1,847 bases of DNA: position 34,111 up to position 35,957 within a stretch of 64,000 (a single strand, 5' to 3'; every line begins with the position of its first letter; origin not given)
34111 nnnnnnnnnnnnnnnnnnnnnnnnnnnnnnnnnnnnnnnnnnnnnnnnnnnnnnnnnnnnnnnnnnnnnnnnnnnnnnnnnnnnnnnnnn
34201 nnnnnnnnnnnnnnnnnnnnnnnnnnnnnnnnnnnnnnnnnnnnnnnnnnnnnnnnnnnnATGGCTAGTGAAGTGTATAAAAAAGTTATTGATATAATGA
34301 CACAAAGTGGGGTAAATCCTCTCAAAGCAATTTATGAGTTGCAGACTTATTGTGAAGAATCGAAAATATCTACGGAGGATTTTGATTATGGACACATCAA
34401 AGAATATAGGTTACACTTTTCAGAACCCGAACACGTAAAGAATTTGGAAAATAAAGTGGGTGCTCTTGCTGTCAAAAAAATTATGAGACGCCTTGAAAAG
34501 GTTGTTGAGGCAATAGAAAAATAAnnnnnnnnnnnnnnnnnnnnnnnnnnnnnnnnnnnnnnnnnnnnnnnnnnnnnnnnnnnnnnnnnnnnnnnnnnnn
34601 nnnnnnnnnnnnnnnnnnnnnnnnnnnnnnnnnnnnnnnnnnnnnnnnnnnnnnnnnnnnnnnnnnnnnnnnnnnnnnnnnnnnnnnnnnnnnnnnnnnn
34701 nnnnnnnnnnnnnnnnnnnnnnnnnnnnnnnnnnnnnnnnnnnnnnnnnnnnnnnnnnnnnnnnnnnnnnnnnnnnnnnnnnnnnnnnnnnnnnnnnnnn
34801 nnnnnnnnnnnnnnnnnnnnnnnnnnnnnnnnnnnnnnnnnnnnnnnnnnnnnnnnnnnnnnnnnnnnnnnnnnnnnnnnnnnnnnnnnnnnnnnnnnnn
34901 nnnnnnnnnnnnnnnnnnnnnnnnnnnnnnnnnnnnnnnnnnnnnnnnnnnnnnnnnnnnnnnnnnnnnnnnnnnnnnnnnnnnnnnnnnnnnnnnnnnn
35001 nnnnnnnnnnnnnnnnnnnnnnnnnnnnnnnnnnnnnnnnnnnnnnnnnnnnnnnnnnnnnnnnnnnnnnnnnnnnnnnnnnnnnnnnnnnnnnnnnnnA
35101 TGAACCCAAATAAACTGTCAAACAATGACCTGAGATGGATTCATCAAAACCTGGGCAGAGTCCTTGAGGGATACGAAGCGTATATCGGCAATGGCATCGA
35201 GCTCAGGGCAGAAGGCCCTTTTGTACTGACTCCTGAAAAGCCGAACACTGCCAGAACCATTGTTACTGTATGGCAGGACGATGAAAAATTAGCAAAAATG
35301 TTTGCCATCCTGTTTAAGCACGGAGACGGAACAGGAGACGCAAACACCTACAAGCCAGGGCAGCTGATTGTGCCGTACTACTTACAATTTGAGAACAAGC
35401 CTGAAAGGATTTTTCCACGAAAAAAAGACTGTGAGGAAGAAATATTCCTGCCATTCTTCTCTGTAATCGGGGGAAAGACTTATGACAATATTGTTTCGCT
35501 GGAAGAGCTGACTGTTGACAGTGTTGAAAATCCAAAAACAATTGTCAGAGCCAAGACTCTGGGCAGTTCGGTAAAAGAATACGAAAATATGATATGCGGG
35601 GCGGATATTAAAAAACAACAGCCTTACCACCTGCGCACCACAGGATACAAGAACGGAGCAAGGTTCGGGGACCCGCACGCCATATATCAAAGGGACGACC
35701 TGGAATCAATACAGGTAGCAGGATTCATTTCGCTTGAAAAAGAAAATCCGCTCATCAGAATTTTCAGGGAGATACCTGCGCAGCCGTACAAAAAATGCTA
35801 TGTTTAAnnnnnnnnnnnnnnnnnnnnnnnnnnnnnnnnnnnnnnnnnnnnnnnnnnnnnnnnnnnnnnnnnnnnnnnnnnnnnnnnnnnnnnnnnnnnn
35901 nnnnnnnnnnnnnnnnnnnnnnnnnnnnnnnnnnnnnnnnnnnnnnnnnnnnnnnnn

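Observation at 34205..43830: Palindromic operator-like box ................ inserted between TATA box and leader in four promoters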

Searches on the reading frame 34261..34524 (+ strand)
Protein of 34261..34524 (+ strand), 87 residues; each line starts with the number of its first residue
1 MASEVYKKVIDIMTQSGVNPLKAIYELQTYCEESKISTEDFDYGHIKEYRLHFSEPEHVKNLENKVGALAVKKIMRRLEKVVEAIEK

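Call 14: search_protein_families(library=pfam, proteins=[window:34261-34524:+], max_evalue=0.01)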
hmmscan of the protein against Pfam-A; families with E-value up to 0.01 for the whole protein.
window:34261-34524:+ (87 aa): 1 family
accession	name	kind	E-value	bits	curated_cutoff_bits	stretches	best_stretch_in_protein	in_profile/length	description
PF13102.12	Phage_int_SAM_5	-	0.0098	16.7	22.3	0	18-83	23-80/98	Phage integrase SAM-like domain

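Call 22: search_protein_families(library=phrogs, proteins=[window:34261-34524:+], max_evalue=0.01)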
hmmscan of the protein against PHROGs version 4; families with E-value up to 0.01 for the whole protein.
window:34261-34524:+ (87 aa): 0 families

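Call 78: search_protein_families(library=padloc, proteins=[window:34261-34524:+], max_evalue=0.01)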
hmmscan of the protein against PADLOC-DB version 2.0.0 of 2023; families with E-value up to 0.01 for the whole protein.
window:34261-34524:+ (87 aa): 0 families

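Call 83: find_homologous_proteins(query=window:34261-34524:+, max_evalue=0.001)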
Query window:34261-34524:+ (87 aa): 2 proteins with E <= 0.001 among 2 candidates.
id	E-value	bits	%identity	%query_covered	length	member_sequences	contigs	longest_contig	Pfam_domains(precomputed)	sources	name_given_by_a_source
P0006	9.4e-49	180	100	100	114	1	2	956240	-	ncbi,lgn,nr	ncbi:MAG: hypothetical protein PHC66_01970 [Candidatus Nanoarchaeia archaeon]|nr:hypothetical protei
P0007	8.0e-27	110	62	94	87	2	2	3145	-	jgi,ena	-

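Call 84: find_encoding_contigs(protein=P0007, flank=10000, max_places=6)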
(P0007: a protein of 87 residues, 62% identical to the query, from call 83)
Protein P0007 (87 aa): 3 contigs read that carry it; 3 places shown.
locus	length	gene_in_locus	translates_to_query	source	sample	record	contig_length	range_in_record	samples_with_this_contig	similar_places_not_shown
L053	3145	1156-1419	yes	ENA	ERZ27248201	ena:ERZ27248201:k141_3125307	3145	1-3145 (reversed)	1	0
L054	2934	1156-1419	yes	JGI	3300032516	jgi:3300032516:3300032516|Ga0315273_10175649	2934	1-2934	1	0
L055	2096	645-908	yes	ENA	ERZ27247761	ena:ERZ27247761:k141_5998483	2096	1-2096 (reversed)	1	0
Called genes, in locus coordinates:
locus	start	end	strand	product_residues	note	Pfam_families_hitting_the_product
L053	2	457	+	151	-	?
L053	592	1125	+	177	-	PF00856:SET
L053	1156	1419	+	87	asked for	-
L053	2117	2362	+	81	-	PF14076:DUF4258 (weak)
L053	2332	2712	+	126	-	PF04014:MazE_antitoxin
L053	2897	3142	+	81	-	-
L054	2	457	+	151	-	?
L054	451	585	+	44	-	-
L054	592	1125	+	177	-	PF00856:SET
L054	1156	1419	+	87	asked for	-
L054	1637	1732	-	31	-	-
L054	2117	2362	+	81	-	PF14076:DUF4258 (weak)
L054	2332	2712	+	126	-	PF04014:MazE_antitoxin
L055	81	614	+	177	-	PF00856:SET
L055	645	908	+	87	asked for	-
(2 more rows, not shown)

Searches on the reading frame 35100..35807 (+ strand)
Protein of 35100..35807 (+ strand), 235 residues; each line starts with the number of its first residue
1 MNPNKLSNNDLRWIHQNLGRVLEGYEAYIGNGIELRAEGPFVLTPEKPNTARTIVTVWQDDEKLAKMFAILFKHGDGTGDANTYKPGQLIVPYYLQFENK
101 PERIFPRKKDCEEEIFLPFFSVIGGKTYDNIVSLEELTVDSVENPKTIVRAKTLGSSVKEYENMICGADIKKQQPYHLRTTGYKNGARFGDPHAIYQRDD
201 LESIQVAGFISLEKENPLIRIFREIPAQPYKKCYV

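Call 14: search_protein_families(library=pfam, proteins=[window:35100-35807:+], max_evalue=0.01)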
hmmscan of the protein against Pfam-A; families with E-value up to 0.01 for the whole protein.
window:35100-35807:+ (235 aa): 0 families

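Call 20: find_encoding_contigs(protein=window:35100-35807:+, flank=10000, max_places=10)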
Protein window:35100-35807:+ (235 aa): 2 contigs read that carry it; 2 places shown.
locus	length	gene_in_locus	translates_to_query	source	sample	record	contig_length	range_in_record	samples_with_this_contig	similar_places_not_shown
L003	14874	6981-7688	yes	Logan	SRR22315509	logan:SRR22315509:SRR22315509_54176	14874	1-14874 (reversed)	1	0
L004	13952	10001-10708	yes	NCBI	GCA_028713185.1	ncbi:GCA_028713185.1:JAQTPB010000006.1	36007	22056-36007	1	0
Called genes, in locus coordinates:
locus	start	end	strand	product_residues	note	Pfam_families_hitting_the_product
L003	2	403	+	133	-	?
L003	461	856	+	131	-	-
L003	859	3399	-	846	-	PF00690:Cation_ATPase_N, PF00122:E1-E2_ATPase, PF00702:Hydrolase, PF13246:Cation_ATPase, PF00689:Cation_ATPase_C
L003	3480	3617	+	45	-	-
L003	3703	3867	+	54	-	PF23477:zf_Tbcl_2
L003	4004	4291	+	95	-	-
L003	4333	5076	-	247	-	PF09335:VTT_dom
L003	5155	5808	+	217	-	PF09997:DUF2238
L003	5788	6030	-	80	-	-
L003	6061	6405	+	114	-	-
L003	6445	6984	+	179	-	-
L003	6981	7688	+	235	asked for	-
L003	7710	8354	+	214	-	-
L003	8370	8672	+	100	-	-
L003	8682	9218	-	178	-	-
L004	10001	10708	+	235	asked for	-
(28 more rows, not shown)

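Call 22: search_protein_families(library=phrogs, proteins=[window:35100-35807:+], max_evalue=0.01)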
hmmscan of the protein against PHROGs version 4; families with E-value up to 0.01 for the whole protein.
window:35100-35807:+ (235 aa): 0 families

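Call 78: search_protein_families(library=padloc, proteins=[window:35100-35807:+], max_evalue=0.01)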
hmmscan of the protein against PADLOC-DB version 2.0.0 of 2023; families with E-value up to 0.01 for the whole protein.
window:35100-35807:+ (235 aa): 0 families
